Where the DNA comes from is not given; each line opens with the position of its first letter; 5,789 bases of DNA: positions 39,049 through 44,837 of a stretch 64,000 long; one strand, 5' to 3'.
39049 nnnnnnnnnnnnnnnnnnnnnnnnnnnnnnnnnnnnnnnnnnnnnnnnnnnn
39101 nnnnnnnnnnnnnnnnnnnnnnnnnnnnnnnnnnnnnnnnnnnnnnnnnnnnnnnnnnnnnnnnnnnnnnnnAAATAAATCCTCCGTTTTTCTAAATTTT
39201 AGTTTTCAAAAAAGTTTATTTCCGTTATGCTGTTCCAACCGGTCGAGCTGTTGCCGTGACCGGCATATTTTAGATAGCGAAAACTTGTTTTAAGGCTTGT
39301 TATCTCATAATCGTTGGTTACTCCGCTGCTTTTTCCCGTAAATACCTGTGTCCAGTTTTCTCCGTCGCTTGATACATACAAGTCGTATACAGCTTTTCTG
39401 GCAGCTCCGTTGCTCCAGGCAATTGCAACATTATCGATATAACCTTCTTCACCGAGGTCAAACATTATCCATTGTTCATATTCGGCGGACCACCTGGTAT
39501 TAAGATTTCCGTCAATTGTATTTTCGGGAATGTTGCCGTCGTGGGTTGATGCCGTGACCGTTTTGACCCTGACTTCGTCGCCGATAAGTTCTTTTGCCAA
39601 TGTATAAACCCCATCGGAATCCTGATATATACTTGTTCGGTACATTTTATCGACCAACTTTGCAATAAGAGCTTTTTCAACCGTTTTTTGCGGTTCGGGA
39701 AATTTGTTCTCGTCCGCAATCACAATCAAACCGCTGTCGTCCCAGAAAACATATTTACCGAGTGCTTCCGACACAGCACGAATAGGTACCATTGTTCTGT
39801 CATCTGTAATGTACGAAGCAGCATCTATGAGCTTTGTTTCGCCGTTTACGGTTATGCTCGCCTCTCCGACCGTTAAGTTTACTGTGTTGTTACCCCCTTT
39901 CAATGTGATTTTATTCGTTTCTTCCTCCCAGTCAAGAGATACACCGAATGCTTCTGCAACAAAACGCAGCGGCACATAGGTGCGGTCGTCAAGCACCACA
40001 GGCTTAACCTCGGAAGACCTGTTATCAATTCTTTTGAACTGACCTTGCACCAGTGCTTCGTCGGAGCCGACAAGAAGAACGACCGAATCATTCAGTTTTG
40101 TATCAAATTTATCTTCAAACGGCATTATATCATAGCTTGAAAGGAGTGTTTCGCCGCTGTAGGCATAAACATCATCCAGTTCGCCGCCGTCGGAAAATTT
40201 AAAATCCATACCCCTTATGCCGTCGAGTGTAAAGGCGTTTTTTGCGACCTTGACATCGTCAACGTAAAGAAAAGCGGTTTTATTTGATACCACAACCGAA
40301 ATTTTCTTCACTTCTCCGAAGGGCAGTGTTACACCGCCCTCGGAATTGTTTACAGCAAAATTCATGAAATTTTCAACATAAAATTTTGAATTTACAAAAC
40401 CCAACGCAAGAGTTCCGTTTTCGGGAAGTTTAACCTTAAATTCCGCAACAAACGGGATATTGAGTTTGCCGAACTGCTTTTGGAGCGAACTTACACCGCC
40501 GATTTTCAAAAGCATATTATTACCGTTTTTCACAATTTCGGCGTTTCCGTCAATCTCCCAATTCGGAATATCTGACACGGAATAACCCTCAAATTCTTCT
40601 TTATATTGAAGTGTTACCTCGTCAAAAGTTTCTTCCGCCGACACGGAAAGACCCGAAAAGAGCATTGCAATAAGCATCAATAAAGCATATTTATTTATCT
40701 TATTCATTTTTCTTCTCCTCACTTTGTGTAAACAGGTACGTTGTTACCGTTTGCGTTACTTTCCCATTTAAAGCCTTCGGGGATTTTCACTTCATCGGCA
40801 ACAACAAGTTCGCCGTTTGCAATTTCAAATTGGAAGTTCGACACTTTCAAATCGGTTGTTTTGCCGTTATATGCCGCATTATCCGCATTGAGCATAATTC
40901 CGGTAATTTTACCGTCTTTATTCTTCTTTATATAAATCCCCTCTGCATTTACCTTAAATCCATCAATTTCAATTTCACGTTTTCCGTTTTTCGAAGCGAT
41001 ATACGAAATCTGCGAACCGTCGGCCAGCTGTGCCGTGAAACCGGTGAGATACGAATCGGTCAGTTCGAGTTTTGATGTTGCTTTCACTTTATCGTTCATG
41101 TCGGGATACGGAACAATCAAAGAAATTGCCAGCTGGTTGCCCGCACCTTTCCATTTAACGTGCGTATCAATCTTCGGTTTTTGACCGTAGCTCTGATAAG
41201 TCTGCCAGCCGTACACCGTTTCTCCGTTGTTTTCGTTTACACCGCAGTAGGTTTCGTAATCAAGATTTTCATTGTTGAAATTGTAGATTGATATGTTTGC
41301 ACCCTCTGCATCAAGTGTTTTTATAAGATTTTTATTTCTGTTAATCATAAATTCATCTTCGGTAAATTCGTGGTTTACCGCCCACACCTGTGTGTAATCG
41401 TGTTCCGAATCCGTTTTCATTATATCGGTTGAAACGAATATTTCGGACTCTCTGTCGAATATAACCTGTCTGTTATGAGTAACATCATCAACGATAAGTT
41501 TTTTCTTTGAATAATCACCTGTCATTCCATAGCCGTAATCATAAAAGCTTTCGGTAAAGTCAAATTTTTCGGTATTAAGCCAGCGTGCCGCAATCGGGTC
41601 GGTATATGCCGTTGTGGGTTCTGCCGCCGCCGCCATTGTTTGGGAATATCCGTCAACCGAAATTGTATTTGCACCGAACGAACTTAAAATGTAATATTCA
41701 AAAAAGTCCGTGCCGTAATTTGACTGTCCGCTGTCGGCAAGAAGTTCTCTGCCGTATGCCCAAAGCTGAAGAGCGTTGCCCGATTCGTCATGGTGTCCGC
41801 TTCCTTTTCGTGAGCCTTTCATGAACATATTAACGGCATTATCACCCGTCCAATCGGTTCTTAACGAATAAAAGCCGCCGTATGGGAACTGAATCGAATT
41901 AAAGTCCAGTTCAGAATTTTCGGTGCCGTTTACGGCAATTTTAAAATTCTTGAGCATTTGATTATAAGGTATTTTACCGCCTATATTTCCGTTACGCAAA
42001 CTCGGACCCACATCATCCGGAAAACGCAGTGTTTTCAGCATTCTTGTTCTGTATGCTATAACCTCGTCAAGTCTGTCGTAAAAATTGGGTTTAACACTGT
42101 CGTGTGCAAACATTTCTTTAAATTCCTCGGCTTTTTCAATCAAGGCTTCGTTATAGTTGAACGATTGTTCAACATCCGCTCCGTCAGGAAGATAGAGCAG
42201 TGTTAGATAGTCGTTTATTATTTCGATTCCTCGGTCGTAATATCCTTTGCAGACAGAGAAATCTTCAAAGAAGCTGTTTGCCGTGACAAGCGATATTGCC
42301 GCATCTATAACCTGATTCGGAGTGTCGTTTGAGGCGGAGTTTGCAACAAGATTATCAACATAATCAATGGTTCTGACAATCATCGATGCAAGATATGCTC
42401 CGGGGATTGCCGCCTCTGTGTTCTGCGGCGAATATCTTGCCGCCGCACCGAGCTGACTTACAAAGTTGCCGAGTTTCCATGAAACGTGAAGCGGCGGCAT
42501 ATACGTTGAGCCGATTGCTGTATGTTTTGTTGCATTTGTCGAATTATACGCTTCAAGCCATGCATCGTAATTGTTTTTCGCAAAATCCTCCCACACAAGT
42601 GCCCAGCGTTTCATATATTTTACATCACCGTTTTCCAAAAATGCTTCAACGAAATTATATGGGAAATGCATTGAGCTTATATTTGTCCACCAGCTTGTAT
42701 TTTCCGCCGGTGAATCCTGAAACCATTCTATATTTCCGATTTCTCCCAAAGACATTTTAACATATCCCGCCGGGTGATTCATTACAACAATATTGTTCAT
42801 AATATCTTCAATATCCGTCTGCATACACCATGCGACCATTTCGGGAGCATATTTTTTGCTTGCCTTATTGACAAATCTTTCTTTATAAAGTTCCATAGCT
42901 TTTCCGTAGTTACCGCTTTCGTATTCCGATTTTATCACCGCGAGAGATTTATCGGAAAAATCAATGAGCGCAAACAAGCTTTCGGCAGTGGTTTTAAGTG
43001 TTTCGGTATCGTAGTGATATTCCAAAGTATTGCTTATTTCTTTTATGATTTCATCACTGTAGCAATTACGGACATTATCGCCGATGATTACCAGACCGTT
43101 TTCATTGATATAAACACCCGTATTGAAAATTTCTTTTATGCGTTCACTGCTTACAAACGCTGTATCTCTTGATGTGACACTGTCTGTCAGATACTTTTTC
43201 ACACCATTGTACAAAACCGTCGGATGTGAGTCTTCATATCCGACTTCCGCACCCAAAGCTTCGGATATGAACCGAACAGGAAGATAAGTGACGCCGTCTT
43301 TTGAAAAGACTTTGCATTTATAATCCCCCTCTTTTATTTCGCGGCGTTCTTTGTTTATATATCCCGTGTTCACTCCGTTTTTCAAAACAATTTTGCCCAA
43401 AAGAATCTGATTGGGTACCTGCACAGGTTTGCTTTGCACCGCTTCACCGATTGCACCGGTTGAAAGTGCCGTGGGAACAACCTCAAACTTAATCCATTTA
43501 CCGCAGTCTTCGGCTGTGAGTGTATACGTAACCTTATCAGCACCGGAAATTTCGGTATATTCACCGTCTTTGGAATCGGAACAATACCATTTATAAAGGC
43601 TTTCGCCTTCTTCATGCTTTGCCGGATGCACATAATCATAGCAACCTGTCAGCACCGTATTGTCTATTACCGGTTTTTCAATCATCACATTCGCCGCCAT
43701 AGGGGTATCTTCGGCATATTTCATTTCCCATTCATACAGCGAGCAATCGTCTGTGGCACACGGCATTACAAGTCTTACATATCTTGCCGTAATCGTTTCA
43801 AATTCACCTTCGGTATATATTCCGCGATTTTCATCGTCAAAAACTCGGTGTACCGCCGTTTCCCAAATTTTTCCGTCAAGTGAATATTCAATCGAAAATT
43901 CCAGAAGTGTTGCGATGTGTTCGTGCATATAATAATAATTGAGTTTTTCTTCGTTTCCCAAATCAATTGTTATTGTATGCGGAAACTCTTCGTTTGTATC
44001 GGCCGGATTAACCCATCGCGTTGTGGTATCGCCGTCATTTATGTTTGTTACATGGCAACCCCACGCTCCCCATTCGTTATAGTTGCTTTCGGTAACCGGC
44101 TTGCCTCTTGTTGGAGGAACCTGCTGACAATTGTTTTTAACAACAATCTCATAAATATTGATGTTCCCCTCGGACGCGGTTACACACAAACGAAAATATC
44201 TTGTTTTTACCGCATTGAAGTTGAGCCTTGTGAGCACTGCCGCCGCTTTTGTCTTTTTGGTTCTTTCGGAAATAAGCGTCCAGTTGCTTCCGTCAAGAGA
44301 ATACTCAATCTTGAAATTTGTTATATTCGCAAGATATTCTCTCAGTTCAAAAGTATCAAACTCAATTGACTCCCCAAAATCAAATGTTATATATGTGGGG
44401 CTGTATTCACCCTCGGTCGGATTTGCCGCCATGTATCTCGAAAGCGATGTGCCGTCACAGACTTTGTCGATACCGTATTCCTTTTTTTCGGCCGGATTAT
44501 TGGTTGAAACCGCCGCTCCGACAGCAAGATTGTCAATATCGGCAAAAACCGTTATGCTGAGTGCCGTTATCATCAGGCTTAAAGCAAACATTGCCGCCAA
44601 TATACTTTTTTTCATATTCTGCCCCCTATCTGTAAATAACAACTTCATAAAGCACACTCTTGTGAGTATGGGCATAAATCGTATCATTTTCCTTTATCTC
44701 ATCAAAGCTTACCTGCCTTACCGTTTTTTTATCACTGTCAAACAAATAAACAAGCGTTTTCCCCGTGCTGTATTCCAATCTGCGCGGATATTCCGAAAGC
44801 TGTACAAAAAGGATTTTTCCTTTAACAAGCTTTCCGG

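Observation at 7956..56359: Two collinear paralogous minus-strand loci share a non-canonical blueprint for SLH-anchored polysaccharide-lyase utilisation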

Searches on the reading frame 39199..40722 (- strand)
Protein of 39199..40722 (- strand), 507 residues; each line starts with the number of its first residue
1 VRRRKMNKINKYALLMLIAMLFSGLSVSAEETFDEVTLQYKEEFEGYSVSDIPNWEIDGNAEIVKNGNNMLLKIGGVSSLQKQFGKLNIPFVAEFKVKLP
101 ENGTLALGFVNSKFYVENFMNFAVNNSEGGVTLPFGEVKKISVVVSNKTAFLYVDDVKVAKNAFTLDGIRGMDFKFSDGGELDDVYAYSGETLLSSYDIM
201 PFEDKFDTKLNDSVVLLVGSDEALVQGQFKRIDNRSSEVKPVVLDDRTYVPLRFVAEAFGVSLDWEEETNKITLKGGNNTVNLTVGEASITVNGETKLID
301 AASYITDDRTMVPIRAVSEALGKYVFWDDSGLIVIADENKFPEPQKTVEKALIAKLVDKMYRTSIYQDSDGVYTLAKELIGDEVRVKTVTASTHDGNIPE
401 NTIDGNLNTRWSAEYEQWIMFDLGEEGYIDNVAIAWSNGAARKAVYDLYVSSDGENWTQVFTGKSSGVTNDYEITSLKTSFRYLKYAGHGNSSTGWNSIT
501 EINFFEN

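Call 5: search_protein_families(library=pfam, proteins=[window:39199-40722:-], max_evalue=0.01)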
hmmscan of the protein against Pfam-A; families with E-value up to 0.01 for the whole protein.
window:39199-40722:- (507 aa): 3 families
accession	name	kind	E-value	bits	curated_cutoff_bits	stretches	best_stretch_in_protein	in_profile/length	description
PF07833.16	Cu_amine_oxidN1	-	1.4e-31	109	24.2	1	237-331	9-103/108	Copper amine oxidase N-terminal domain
PF00754.31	F5_F8_type_C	-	1.8e-16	60.8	28.2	1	389-502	2-127/127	F5/8 type C domain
PF22633.2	F5_F8_type_C_2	-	2.3e-13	51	27.8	1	401-485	1-90/91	NedA-like, galactose-binding domain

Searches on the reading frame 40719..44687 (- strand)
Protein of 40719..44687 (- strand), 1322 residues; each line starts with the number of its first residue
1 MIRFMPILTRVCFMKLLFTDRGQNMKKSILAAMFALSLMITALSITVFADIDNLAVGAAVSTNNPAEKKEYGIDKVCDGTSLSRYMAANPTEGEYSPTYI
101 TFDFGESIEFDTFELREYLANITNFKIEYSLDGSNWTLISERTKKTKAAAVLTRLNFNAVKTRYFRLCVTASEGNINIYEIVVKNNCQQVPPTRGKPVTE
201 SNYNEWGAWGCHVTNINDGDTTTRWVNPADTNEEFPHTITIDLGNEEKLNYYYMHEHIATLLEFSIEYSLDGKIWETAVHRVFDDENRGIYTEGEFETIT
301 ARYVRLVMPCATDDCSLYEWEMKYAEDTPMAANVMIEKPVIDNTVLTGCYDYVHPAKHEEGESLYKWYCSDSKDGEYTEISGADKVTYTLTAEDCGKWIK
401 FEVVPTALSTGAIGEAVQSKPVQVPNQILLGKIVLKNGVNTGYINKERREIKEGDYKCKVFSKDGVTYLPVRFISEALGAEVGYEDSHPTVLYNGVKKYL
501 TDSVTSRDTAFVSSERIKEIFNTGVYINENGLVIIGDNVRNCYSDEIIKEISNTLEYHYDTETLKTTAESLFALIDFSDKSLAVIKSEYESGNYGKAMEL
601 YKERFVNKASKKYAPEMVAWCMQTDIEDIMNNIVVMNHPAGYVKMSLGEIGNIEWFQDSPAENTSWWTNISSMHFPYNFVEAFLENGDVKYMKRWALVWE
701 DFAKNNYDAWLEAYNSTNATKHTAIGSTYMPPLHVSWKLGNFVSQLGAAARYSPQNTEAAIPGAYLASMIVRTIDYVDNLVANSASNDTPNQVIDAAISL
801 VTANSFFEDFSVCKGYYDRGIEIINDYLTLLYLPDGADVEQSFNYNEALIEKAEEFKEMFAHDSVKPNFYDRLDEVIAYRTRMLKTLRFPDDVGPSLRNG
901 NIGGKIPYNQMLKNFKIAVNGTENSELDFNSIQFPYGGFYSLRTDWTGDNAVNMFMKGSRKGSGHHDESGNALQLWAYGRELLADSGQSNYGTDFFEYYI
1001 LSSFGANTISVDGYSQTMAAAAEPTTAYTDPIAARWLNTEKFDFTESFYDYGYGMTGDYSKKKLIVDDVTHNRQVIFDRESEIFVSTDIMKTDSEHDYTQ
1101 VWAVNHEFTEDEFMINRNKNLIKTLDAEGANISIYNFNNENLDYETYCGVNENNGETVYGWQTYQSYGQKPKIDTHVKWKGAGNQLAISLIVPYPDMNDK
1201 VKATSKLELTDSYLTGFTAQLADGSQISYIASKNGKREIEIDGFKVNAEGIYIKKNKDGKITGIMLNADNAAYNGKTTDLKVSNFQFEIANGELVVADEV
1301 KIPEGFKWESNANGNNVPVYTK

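Call 5: search_protein_families(library=pfam, proteins=[window:40719-44687:-], max_evalue=0.01)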
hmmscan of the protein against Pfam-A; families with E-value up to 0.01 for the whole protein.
window:40719-44687:- (1322 aa): 7 families
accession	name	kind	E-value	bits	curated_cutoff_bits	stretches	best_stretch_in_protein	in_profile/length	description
PF00754.31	F5_F8_type_C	-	1.4e-28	100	28.2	2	201-309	5-113/127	F5/8 type C domain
PF22633.2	F5_F8_type_C_2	-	4.5e-24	85.3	27.8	2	215-306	1-91/91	NedA-like, galactose-binding domain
PF16889.11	Hepar_II_III_N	-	2.1e-14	54.1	22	1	571-915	1-325/340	Heparinase II/III N-terminus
PF07940.18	Hepar_II_III_C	-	1.8e-11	44.4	24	1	931-1195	6-226/237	Heparinase II/III-like, C-terminal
PF23197.1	IG_AIR9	-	5.4e-08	33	27.5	1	342-407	13-74/87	AIR9 A9 domain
PF07833.16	Cu_amine_oxidN1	-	2e-06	28.1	24.2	1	435-491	55-106/108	Copper amine oxidase N-terminal domain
PF16391.11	DUF5000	-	0.00012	22.8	25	0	220-257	4-42/141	Domain of unknown function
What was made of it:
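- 40719..44687 (-): 1322-aa lyase: two F5/8 type C domains, an Ig domain, a Cu_amine_oxidN1-like domain and heparinase II/III N and C domains. No SLH. The real start is probably at the internal MKKSIL. Call 5.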

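Call 37: search_solved_structures(query=window:40719-44687:-, max_evalue=0.01)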
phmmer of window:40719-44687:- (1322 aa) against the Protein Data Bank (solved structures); distinct sequences matched with E-value up to 0.01: 7.
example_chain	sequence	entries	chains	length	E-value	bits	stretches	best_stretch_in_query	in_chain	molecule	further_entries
5jmd_A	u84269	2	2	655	7.6e-11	43.8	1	679-992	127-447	Heparinase III protein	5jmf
3eyp_A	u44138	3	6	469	0.00079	20.5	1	52-167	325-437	Putative alpha-L-fucosidase | Putative lipoprotein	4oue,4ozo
4a42_A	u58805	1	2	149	0.00099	20.2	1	212-305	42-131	ALPHA-N-ACETYLGLUCOSAMINIDASE FAMILY PROTEIN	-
2j7m_A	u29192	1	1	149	0.0023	19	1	217-310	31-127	HYALURONIDASE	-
5zu6_A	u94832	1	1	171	0.0024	18.9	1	71-168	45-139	CBM32 domain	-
2j1a_A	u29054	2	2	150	0.0024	18.9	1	216-310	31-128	HYALURONIDASE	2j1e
2jd9_A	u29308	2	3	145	0.0094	17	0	200-306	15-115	YECBM32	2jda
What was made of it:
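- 40719..44687 (-): Heparinase III 5JMD, E 8e-11 (call 37).
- The locus B lyase exceeds the Pfam cut-offs for the heparinase II/III N and C domains and matches heparinase III 5JMD (calls 5, 37).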
